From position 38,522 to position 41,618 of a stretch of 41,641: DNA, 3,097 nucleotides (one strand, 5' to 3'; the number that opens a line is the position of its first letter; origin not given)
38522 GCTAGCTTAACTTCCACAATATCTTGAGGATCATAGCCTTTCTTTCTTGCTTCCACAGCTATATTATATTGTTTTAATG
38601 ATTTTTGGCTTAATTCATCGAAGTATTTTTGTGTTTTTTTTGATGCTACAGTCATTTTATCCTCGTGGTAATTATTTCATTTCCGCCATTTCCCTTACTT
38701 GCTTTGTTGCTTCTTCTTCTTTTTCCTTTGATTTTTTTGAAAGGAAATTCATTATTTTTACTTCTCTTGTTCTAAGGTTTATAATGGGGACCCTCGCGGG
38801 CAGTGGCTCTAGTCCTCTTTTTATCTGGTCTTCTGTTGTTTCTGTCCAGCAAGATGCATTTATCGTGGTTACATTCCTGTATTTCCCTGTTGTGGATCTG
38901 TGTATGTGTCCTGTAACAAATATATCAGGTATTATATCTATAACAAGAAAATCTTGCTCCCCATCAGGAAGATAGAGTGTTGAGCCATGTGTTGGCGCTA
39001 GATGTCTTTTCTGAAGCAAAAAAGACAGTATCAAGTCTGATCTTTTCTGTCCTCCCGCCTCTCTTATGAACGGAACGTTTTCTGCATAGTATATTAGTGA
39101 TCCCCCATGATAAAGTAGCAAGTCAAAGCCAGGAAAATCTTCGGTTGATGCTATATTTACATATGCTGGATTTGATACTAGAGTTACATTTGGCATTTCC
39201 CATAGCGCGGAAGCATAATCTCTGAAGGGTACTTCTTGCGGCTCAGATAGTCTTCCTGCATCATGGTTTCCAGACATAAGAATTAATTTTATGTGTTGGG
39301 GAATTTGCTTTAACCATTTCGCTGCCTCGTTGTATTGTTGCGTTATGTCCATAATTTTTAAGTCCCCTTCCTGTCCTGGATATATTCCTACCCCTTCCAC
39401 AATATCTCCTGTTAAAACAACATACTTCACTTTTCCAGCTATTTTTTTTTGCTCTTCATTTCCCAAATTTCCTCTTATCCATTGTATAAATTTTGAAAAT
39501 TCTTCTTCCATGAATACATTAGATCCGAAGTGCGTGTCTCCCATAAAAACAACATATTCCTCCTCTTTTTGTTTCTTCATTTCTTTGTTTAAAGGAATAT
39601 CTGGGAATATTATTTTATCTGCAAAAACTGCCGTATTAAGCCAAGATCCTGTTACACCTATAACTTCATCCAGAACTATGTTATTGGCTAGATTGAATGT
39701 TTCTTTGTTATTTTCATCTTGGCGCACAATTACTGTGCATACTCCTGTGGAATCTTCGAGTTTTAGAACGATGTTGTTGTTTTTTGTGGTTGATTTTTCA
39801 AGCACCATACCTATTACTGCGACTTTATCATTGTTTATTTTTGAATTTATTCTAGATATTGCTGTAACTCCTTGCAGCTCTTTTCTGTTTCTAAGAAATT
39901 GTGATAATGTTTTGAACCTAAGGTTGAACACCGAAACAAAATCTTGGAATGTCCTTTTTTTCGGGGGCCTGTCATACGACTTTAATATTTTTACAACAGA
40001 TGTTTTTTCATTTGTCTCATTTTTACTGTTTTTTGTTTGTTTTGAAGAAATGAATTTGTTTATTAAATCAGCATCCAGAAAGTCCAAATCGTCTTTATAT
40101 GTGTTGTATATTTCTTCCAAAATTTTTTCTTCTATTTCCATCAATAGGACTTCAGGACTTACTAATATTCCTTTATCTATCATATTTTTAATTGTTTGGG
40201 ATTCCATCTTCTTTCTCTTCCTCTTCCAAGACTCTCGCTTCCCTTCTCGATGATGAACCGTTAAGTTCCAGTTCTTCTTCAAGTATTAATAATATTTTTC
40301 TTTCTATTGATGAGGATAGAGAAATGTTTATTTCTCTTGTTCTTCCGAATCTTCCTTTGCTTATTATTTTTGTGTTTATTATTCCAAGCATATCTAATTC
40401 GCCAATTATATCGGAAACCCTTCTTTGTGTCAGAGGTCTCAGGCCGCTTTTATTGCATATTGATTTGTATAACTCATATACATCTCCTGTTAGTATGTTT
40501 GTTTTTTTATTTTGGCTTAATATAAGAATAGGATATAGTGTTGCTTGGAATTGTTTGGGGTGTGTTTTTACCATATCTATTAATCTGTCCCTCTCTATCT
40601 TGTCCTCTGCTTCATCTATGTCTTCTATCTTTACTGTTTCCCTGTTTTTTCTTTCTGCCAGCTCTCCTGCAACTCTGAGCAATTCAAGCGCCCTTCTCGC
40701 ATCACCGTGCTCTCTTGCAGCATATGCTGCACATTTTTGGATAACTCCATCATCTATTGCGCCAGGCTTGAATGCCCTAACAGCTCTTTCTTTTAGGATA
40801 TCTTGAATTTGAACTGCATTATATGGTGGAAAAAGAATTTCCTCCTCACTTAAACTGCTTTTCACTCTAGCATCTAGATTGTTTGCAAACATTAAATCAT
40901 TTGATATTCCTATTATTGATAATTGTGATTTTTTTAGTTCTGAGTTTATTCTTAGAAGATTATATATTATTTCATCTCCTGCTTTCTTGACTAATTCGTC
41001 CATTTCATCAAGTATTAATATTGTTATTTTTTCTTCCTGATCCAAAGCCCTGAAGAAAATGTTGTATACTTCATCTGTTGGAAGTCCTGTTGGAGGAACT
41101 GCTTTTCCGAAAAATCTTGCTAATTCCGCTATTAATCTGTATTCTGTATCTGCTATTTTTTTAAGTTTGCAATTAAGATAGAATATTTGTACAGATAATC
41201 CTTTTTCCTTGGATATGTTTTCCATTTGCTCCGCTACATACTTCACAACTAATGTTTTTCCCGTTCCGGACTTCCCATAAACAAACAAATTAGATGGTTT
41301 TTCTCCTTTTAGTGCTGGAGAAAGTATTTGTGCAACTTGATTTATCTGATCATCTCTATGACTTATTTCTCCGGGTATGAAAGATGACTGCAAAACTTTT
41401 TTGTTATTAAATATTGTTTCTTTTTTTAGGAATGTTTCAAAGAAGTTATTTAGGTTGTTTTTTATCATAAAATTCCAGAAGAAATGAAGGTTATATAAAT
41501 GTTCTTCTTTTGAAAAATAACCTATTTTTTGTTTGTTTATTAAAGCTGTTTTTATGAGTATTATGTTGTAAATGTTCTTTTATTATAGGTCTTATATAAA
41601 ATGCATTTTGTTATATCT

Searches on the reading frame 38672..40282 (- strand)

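Call 7: search_protein_families(library=pfam, proteins=[window:38672-40282:-])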
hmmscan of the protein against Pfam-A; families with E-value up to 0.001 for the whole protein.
window:38672-40282:- (536 aa): 3 families
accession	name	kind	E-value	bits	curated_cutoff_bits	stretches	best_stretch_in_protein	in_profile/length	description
PF00149.33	Metallophos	-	6.3e-11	43.5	21.5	1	244-462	3-190/191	Calcineurin-like phosphoesterase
PF04042.21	DNA_pol_E_B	-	3e-08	33.8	29.1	1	244-463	1-207/210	DNA polymerase alpha/epsilon subunit B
PF01336.31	tRNA_anti-codon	-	3.6e-05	24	27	1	154-214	1-57/75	OB-fold nucleic acid binding domain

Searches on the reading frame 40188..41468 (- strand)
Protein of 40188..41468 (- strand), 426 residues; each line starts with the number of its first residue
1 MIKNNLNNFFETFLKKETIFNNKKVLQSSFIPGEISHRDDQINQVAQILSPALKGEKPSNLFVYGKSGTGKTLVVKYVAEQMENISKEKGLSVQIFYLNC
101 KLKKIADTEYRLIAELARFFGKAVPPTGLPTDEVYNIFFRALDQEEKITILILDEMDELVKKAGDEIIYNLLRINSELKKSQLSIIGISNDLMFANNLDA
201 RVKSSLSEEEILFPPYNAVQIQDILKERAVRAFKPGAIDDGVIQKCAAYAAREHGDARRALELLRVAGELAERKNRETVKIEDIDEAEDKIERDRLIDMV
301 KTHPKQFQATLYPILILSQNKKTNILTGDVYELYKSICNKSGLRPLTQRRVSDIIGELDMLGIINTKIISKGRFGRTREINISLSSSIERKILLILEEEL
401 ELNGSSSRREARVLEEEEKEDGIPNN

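Call 7: search_protein_families(library=pfam, proteins=[window:40188-41468:-])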
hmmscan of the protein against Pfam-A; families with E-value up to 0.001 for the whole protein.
window:40188-41468:- (426 aa): 12 families
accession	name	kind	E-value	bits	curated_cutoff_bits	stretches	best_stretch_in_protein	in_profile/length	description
PF22703.2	Cdc6_lid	-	1.3e-25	89.5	27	1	222-288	1-67/68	Cdc6 AAA+ ATPase-type lid domain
PF09079.17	Cdc6_C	-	1.2e-24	86.6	25.1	1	300-386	3-90/96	CDC6, C terminal winged helix domain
PF13401.12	AAA_22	-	1.4e-10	42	27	1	58-187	5-122/130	AAA domain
PF13191.12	AAA_16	-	1.6e-10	42.2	32.6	1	37-176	4-160/167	AAA ATPase domain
PF01637.24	ATPase_2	-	9.9e-09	35.8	33.2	1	41-186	7-152/225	ATPase domain predominantly from Archaea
PF00004.35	AAA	-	1e-08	36.2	21.2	1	62-210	2-126/131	ATPase family associated with various cellular activities (AAA)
PF24883.2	NPHP3_N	-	4.2e-06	27.5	24.8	1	57-159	21-136/164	Nephrocystin 3, N-terminal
PF05729.18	NACHT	-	6.6e-06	26.5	26.7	1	61-173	3-115/167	NACHT domain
PF05621.17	TniB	-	1.6e-05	24.8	22.4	1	52-178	29-153/189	Bacterial TniB protein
PF22606.2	Cdc6-ORC-like_ATPase_lid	-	5.2e-05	23.5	27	1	216-272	1-57/60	Cdc6/ORC-like, ATPase lid domain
PF13479.12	AAA_24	-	0.00051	20.4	27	0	60-169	4-86/195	AAA domain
PF00270.35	DEAD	-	0.00054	20.2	26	0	49-82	8-39/167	DEAD/DEAH box helicase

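Call 9: find_encoding_contigs(protein=window:40188-41468:-, flank=10000, max_places=6)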
Protein window:40188-41468:- (426 aa): 5 contigs read that carry it; 2 places shown.
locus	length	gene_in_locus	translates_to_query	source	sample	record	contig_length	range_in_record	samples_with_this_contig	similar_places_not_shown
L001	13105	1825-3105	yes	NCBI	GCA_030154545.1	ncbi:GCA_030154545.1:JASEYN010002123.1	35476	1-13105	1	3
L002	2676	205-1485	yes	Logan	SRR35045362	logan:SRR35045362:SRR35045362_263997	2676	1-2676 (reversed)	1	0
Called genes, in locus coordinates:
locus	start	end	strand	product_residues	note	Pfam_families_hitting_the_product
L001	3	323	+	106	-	?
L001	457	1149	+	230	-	PF18306:LDcluster4, PF03641:Lysine_decarbox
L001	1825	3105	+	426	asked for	PF01637:ATPase_2, PF05621:TniB (faint), PF13191:AAA_16, PF13401:AAA_22, PF00004:AAA, PF05729:NACHT (weak), PF22703:Cdc6_lid, PF09079:WHD_Cdc6, +1 more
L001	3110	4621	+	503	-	PF00149:Metallophos, PF04042:DNA_pol_E_B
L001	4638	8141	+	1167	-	PF03833:PolC_DP2_N, PF24844:PolC_DP2_central, PF24846:PolC_DP2_cat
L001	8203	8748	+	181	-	PF01725:Ham1p_like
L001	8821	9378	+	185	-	PF00857:Isochorismatase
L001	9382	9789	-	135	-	PF01873:eIF-5_eIF-2B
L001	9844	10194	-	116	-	-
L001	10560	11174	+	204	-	PF00352:TBP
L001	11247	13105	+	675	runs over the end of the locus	PF14551:MCM_N (faint), PF17207:MCM_OB, PF00493:MCM, PF07728:AAA_5 (weak), PF01078:Mg_chelatase (weak), PF17855:MCM_lid, PF21120: (weak)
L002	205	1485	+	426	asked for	PF01637:ATPase_2, PF05621:TniB (faint), PF13191:AAA_16, PF13401:AAA_22, PF00004:AAA, PF05729:NACHT (weak), PF22703:Cdc6_lid, PF09079:WHD_Cdc6, +1 more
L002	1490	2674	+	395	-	?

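Call 13: find_homologous_proteins(query=window:40188-41468:-, max_evalue=1e-30)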
Query window:40188-41468:- (426 aa): 8000 proteins with E <= 1e-30 among 8000 candidates; the best 120 are listed.
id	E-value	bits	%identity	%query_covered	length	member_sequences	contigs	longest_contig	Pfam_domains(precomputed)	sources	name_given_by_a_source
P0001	2.8e-252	855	93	100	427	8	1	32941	PF22703.3,PF24883.3,PF05729.19,PF00004.36,PF13401.13,PF01637.25,PF09079.18,PF13191.13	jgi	jgi:archaeal cell division control protein 6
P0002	1.3e-248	842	92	100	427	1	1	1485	PF22703.3,PF24883.3,PF00004.36,PF13401.13,PF01637.25,PF09079.18,PF13191.13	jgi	-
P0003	1.4e-234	796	87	99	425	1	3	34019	PF22703.3,PF07693.21,PF24883.3,PF22606.3,PF00004.36,PF13401.13,PF01637.25,PF05621.18,PF09079.18,PF13191.13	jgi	jgi:cell division control protein 6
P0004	4.8e-234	795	89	96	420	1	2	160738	PF00270.36,PF22703.3,PF00004.36,PF13401.13,PF01637.25,PF05621.18,PF09079.18,PF13191.13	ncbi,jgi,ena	ncbi:MAG: ORC1-type DNA replication protein [Candidatus Woesearchaeota archaeon]|jgi:cell division c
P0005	2.9e-233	792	89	95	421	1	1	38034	PF22703.3,PF22606.3,PF00004.36,PF13401.13,PF01637.25,PF09079.18,PF13191.13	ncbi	ncbi:MAG: ORC1-type DNA replication protein [Candidatus Nanoarchaeia archaeon]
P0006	7.3e-231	784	86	99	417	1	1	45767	PF22703.3,PF00004.36,PF13401.13,PF01637.25,PF05621.18,PF09079.18,PF13191.13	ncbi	ncbi:MAG: ORC1-type DNA replication protein [Candidatus Nanoarchaeia archaeon]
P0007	5.2e-229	778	86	99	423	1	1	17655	PF00270.36,PF22703.3,PF22606.3,PF00004.36,PF13401.13,PF01637.25,PF05621.18,PF09079.18,PF13191.13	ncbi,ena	-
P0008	1.4e-228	777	88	96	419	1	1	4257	PF00270.36,PF22703.3,PF22606.3,PF00004.36,PF13401.13,PF01637.25,PF05621.18,PF09079.18,PF13191.13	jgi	jgi:archaeal cell division control protein 6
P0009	3.9e-228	775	84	97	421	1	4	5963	PF22703.3,PF24883.3,PF05729.19,PF00004.36,PF13401.13,PF01637.25,PF09079.18,PF13191.13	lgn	-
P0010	1.2e-224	764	86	96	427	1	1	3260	PF22703.3,PF22606.3,PF00004.36,PF13401.13,PF01637.25,PF05621.18,PF09079.18,PF13191.13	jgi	jgi:cell division control protein 6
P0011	2.7e-223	759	86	94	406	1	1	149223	PF22703.3,PF22606.3,PF00004.36,PF13401.13,PF01637.25,PF09079.18,PF13191.13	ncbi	-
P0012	3.7e-223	759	87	92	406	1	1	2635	PF22703.3,PF22606.3,PF00004.36,PF13401.13,PF01637.25,PF09079.18,PF13191.13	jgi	-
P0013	3.9e-223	759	87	92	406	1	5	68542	PF22703.3,PF00004.36,PF13401.13,PF01637.25,PF09079.18,PF13191.13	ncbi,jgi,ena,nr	ncbi:cell division control protein Cdc6 [Candidatus Woesearchaeota archaeon CG10_big_fil_rev_8_21_14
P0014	2.5e-222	756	87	92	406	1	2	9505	PF22703.3,PF22606.3,PF00004.36,PF13401.13,PF01637.25,PF09079.18,PF13191.13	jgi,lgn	-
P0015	7.0e-222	755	85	93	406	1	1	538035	PF22703.3,PF22606.3,PF00004.36,PF13401.13,PF01637.25,PF09079.18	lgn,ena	-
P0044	4.6e-206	702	79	94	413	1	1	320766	PF22703.3,PF05729.19,PF22606.3,PF00004.36,PF13401.13,PF01637.25,PF09079.18,PF13191.13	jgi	jgi:archaeal cell division control protein 6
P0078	3.5e-189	647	71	94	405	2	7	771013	PF22703.3,PF00004.36,PF13401.13,PF01637.25,PF09079.18,PF13191.13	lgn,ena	-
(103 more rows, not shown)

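Call 15: find_encoding_contigs(protein=P0004, flank=10000, max_places=1)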
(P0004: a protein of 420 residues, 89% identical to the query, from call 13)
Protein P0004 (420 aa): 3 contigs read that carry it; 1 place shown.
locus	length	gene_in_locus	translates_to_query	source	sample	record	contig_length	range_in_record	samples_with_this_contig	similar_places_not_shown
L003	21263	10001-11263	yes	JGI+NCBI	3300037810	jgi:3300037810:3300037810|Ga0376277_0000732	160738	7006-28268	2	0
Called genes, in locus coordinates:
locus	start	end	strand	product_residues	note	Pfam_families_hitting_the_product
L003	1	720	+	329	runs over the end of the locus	PF14520:HHH_5, PF00154:RecA_N, PF08423:Rad51, PF06745:ATPase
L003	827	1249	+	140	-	PF01938:TRAM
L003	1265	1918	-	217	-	-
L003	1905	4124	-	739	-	PF00270:DEAD, PF04851:ResIII, PF18766:SWI2_SNF2 (faint), PF21210:RNA_helicase_helical, PF00271:Helicase_C, PF02732:ERCC4, PF12826:HHH_2, PF14520:HHH_5 (weak)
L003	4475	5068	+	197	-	PF00318:Ribosomal_S2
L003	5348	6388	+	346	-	PF26356:Pelota_N, PF03464:eRF1_2, PF03465:eRF1_3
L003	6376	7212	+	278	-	PF07091:FmrO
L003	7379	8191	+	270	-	PF01978:TrmB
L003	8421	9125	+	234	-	PF02481:DNA_processg_A (weak), PF18306:LDcluster4, PF03641:Lysine_decarbox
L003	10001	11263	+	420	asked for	PF01637:ATPase_2, PF05621:TniB (faint), PF13191:AAA_16 (weak), PF00270:DEAD (faint), PF00004:AAA, PF13401:AAA_22, PF22703:Cdc6_lid, PF09079:WHD_Cdc6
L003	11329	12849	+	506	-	PF01336:tRNA_anti-codon (faint), PF00149:Metallophos, PF04042:DNA_pol_E_B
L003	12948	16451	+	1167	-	PF03833:PolC_DP2_N, PF24844:PolC_DP2_central, PF24846:PolC_DP2_cat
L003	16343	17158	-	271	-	PF00702:Hydrolase, PF12710:HAD (faint), PF13419:HAD_2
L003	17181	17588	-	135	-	PF01873:eIF-5_eIF-2B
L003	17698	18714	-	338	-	PF00291:PALP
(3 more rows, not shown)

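Call 16: find_encoding_contigs(protein=P0015, flank=10000, max_places=1)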
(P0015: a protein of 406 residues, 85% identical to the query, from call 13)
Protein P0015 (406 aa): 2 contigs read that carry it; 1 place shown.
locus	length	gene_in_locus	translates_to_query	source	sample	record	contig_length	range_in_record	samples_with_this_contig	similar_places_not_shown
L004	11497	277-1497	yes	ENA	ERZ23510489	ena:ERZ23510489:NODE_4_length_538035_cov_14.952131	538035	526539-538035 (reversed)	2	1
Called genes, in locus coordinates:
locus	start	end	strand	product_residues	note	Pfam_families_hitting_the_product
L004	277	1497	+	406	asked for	PF01637:ATPase_2 (weak), PF00004:AAA (weak), PF13401:AAA_22, PF22606:Cdc6-ORC-like_ATPase_lid (weak), PF22703:Cdc6_lid, PF09079:WHD_Cdc6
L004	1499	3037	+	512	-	PF01336:tRNA_anti-codon (weak), PF00149:Metallophos, PF04042:DNA_pol_E_B (weak)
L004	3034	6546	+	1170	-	PF03833:PolC_DP2_N, PF24844:PolC_DP2_central, PF24846:PolC_DP2_cat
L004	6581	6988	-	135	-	PF01873:eIF-5_eIF-2B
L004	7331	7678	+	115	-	-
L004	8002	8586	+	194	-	PF00352:TBP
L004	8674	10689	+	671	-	PF17207:MCM_OB, PF00493:MCM, PF07728:AAA_5 (weak), PF01078:Mg_chelatase (weak), PF17855:MCM_lid, PF21120: (weak)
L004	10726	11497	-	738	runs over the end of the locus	PF00270:DEAD, PF04851:ResIII, PF21210:RNA_helicase_helical, PF00271:Helicase_C, PF02732:ERCC4, PF12826:HHH_2, PF14520:HHH_5 (weak)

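Call 17: find_encoding_contigs(protein=P0044, flank=10000, max_places=1)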
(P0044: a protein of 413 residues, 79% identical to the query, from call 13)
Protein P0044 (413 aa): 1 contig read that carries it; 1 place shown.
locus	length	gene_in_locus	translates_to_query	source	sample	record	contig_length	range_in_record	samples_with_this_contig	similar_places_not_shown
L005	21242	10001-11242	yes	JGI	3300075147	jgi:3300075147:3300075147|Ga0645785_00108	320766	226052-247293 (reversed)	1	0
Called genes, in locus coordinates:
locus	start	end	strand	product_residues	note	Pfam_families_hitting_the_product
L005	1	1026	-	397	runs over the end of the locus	-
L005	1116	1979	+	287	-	PF17125:Methyltr_RsmF_N, PF01728:FtsJ (weak), PF02475:TRM5-TYW2_MTfase (weak), PF05175:MTS (faint), PF01189:Methyltr_RsmB-F, PF13847:Methyltransf_31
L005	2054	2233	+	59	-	-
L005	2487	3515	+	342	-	PF26356:Pelota_N, PF03464:eRF1_2 (weak), PF03465:eRF1_3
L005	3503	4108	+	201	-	-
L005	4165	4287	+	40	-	-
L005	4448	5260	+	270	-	PF01978:TrmB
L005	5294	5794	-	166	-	-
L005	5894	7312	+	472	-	PF01409:tRNA-synt_2d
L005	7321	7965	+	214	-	PF18306:LDcluster4, PF03641:Lysine_decarbox (weak)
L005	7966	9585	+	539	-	PF03483:B3_4 (weak), PF03484:B5, PF17759:tRNA_synthFbeta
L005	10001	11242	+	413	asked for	PF01637:ATPase_2, PF13191:AAA_16 (faint), PF00004:AAA, PF05729:NACHT (weak), PF13401:AAA_22, PF22606:Cdc6-ORC-like_ATPase_lid (weak), PF22703:Cdc6_lid, PF09079:WHD_Cdc6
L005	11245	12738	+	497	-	PF01336:tRNA_anti-codon (weak), PF00149:Metallophos, PF04042:DNA_pol_E_B (weak)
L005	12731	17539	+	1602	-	PF03833:PolC_DP2_N, PF24844:PolC_DP2_central, PF24846:PolC_DP2_cat, PF14890:Intein_splicing, PF14528:LAGLIDADG_3, PF24846:PolC_DP2_cat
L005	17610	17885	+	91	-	-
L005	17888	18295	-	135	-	PF01873:eIF-5_eIF-2B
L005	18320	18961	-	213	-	PF00702:Hydrolase, PF13419:HAD_2, PF13242:Hydrolase_like (weak)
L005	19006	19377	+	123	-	PF01641:SelR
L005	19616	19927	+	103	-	-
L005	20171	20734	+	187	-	PF00352:TBP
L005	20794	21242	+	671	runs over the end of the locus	PF14551:MCM_N (weak), PF17207:MCM_OB, PF00493:MCM, PF07728:AAA_5, PF01078:Mg_chelatase (weak), PF17855:MCM_lid, PF21120: (weak)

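Call 18: find_encoding_contigs(protein=P0078, flank=10000, max_places=1)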
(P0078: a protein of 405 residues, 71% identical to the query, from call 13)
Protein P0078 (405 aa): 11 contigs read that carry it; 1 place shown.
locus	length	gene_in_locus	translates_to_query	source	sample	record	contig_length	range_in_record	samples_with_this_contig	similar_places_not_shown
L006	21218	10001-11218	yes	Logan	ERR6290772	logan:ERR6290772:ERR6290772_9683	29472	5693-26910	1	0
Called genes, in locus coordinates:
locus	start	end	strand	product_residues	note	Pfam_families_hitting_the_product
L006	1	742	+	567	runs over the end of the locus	PF00482:T2SSF (weak)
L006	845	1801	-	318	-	PF14520:HHH_5, PF00154:RecA_N, PF13481:AAA_25 (weak), PF06745:ATPase, PF08423:Rad51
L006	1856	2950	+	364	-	PF26356:Pelota_N, PF18854:baeRF_family10 (weak), PF03465:eRF1_3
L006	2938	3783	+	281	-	PF07091:FmrO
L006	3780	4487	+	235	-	PF12146:Hydrolase_4, PF00561:Abhydrolase_1, PF12697:Abhydrolase_6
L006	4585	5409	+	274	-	PF01978:TrmB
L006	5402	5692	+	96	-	-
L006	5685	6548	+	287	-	PF21088:MS_channel_1st (weak), PF00924:MS_channel_2nd, PF21082:MS_channel_3rd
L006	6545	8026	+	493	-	PF00587:tRNA-synt_2b (faint), PF01409:tRNA-synt_2d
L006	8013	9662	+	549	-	PF03484:B5, PF17759:tRNA_synthFbeta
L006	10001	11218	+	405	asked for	PF13191:AAA_16 (weak), PF01637:ATPase_2, PF00004:AAA, PF13401:AAA_22, PF22703:Cdc6_lid, PF09079:WHD_Cdc6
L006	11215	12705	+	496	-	PF00149:Metallophos, PF04042:DNA_pol_E_B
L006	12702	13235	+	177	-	PF13302:Acetyltransf_3, PF13420:Acetyltransf_4, PF00583:Acetyltransf_1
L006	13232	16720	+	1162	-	PF03833:PolC_DP2_N, PF24844:PolC_DP2_central, PF24846:PolC_DP2_cat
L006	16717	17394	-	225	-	PF01873:eIF-5_eIF-2B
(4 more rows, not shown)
